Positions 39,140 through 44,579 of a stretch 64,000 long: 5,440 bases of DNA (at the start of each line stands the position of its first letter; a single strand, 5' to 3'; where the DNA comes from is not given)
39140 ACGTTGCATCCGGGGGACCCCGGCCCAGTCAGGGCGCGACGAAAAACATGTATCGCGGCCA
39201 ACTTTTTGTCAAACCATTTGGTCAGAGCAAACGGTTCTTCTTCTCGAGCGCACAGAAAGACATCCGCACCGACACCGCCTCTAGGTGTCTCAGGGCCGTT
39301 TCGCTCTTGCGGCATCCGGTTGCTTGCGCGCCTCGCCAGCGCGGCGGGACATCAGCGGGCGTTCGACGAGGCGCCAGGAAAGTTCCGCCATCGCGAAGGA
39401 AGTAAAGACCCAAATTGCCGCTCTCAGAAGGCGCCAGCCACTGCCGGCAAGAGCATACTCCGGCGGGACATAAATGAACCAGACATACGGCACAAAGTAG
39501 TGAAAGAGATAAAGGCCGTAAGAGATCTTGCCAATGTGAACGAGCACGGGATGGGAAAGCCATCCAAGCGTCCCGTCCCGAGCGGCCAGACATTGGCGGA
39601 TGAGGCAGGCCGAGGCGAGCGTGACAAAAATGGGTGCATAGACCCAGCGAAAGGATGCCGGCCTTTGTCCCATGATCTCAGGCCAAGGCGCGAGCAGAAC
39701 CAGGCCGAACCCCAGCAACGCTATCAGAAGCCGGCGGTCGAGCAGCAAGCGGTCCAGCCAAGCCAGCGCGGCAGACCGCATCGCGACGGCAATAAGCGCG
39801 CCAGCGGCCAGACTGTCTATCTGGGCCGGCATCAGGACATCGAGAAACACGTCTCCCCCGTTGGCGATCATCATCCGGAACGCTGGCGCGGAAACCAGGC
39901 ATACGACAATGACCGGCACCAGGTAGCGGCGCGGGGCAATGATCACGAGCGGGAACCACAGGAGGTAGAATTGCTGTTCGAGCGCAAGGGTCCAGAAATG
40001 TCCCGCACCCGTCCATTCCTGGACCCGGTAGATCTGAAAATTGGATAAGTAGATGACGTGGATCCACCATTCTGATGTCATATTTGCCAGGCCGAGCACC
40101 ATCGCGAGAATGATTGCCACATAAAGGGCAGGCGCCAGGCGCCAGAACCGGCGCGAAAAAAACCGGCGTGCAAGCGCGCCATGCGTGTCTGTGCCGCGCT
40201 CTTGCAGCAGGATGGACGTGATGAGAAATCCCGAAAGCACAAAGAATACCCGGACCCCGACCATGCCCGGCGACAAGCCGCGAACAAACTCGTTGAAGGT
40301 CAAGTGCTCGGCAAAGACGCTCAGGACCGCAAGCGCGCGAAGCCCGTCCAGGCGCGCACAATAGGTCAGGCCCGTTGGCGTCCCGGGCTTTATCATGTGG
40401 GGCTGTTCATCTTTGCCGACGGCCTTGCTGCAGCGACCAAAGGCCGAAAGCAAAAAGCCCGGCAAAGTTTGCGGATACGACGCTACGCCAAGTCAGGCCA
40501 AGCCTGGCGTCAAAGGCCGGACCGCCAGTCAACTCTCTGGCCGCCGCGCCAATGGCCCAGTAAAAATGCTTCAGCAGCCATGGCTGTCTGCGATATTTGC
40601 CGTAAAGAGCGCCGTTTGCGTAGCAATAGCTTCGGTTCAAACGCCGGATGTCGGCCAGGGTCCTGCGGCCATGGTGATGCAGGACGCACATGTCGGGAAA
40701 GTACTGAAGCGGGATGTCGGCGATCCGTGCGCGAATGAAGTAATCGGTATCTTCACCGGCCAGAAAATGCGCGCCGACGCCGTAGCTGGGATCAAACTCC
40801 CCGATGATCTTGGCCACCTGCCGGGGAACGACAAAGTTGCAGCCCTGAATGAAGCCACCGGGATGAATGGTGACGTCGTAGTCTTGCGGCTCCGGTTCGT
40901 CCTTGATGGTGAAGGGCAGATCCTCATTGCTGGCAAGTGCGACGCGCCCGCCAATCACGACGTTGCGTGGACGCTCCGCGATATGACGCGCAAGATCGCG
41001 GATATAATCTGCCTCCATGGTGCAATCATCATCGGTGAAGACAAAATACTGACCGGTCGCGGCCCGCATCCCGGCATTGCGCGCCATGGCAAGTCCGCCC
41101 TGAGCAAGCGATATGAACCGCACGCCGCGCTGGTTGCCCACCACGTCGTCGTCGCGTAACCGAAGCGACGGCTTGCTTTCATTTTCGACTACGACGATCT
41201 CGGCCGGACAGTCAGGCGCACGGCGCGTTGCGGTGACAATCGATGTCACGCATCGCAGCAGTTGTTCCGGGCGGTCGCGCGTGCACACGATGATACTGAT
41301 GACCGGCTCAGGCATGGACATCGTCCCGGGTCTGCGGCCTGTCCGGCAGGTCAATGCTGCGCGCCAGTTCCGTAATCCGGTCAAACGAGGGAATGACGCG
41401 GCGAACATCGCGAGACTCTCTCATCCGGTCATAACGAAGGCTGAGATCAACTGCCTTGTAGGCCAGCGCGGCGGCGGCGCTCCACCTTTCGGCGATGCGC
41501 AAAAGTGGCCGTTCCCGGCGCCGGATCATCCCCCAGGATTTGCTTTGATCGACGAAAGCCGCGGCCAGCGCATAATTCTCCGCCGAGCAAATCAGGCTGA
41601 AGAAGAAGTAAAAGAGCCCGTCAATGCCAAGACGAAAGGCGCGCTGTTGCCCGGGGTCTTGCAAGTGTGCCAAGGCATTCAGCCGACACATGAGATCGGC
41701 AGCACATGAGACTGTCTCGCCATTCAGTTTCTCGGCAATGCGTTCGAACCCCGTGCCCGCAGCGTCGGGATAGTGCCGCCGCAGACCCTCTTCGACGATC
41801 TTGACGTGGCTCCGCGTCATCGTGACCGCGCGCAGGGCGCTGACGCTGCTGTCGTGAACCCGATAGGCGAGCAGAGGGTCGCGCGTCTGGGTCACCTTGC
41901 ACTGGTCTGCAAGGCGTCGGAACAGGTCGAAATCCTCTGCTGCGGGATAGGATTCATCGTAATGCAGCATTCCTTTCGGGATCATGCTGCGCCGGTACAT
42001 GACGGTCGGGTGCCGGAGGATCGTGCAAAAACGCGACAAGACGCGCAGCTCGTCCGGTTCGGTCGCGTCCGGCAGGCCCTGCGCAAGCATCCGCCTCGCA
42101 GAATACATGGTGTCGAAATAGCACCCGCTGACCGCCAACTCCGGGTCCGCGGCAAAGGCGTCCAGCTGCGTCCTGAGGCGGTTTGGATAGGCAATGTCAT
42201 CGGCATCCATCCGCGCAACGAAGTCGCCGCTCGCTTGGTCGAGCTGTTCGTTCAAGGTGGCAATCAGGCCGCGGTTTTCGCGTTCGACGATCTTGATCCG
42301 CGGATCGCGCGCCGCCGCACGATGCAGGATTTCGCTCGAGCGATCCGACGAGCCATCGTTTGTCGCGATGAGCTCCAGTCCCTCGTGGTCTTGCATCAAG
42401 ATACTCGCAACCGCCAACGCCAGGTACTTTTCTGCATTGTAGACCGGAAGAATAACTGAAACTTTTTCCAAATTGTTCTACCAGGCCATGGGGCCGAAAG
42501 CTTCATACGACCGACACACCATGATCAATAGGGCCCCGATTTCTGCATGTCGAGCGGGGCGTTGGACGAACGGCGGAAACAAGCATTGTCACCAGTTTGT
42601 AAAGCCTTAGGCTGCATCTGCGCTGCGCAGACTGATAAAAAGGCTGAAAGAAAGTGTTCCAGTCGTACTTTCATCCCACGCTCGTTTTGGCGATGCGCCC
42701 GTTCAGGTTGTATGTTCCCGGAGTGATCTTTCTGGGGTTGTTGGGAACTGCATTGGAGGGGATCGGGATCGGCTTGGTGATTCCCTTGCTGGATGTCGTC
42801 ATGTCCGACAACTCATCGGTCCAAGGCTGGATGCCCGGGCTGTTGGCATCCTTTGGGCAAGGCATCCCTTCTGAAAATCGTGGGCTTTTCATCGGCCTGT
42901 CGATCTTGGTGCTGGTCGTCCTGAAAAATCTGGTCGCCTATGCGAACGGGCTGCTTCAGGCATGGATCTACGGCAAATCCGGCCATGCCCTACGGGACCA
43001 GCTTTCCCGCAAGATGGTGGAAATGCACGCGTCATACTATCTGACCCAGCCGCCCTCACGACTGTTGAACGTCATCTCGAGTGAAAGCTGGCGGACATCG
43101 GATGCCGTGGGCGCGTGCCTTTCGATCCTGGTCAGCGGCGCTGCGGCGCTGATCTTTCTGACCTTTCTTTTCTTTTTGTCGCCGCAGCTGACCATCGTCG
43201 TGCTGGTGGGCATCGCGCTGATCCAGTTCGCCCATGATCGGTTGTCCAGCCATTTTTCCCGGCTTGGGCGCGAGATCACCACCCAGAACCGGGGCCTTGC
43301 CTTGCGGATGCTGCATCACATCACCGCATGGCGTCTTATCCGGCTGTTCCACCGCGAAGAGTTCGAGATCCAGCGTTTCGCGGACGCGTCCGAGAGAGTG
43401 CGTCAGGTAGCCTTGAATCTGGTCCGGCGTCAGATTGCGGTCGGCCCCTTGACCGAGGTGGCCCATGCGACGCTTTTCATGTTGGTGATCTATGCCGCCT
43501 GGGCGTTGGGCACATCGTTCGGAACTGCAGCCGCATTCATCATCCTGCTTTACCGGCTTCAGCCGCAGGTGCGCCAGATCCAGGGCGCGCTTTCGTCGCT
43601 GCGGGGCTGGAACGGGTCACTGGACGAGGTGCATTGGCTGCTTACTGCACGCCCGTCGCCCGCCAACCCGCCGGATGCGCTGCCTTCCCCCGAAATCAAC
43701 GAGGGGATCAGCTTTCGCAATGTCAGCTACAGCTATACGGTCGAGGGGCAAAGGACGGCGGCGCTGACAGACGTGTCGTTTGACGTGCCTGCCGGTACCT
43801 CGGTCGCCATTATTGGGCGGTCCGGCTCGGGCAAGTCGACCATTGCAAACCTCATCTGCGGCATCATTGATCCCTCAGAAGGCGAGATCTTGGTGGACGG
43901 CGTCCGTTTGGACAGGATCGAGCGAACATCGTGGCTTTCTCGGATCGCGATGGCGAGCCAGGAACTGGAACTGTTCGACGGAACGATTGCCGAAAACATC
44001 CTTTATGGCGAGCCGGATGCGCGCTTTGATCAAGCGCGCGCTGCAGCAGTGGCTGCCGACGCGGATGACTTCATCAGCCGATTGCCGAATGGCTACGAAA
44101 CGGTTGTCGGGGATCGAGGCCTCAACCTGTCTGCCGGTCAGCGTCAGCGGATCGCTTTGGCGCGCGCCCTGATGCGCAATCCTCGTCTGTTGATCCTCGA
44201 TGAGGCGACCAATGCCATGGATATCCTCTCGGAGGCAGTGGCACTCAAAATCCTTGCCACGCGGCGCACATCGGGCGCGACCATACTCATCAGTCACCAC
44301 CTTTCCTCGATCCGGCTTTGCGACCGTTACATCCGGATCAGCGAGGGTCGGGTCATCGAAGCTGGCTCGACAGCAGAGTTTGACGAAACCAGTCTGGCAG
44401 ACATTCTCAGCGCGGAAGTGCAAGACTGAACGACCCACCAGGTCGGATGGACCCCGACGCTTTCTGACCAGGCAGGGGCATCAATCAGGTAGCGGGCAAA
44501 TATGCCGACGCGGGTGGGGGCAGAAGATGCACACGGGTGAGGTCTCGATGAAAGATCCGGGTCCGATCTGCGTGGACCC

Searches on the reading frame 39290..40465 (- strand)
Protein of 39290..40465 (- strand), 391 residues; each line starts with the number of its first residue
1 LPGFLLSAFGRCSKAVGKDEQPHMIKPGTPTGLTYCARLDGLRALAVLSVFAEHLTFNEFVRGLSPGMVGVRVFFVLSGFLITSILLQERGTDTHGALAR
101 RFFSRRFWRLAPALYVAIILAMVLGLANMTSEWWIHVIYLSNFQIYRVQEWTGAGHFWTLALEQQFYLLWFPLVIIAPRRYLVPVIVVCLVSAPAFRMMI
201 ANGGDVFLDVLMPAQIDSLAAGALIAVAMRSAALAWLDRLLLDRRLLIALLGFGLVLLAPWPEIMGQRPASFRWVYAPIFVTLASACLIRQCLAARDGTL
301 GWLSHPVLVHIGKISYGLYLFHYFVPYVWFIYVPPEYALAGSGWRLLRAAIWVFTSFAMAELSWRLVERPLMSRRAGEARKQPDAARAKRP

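Call 63: search_protein_families(library=pfam, proteins=[window:39290-40465:-], max_evalue=0.0001)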
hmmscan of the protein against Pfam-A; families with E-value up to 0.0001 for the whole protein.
window:39290-40465:- (391 aa): 1 family
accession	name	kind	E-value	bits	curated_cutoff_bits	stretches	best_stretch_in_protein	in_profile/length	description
PF01757.29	Acyl_transf_3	-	1.7e-20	73.8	31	1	38-352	3-310/326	Acyltransferase domain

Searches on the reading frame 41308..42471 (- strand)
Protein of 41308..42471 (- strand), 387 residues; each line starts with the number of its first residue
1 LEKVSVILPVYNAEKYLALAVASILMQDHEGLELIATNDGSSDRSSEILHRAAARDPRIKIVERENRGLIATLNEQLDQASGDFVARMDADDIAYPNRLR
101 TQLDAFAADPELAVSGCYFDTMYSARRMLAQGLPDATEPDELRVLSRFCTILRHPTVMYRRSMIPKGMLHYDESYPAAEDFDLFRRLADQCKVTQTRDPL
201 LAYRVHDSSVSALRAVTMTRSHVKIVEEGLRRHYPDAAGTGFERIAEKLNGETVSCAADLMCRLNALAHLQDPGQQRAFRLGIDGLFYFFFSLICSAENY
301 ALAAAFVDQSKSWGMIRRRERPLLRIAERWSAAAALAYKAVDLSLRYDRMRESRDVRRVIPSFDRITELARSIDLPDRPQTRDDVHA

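Call 63: search_protein_families(library=pfam, proteins=[window:41308-42471:-], max_evalue=0.0001)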
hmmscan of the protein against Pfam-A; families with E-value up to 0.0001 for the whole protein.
window:41308-42471:- (387 aa): 3 families
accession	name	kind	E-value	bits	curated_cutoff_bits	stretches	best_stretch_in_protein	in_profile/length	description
PF00535.33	Glycos_transf_2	-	2e-30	106.4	23.3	1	5-164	1-164/168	Glycosyl transferase family 2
PF10111.15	Glyco_tranf_2_2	-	3.1e-11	43.7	27.3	1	5-212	1-224/276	Glycosyltransferase like family 2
PF13641.12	Glyco_tranf_2_3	-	7.6e-10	39.6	27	1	4-116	3-120/230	Glycosyltransferase like family 2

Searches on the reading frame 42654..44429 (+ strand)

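Call 5: search_protein_families(library=pfam, proteins=[window:42654-44429:+], max_evalue=0.01)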
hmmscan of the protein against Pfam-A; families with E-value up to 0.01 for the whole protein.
window:42654-44429:+ (591 aa): 7 families
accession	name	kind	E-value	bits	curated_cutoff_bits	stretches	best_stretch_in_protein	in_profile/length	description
PF00005.33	ABC_tran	-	7e-35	121.1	25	1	371-520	1-137/137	ABC transporter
PF00664.28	ABC_membrane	-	2.6e-20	73.7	28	1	25-285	5-250/274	ABC transporter transmembrane region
PF13191.12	AAA_16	-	0.0029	18.6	32.6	1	377-541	18-162/167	AAA ATPase domain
PF13555.12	AAA_29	-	0.0032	17.6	27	1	378-397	19-38/61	P-loop containing region of AAA domain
PF02463.25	SMC_N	-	0.0035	17.2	40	0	491-564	136-213/220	RecF/RecN/SMC N terminal domain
PF13401.12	AAA_22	-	0.0077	17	27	0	383-400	7-24/130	AAA domain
PF01935.23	DUF87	-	0.0089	16.6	23.2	0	373-402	13-44/220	Helicase HerA, central domain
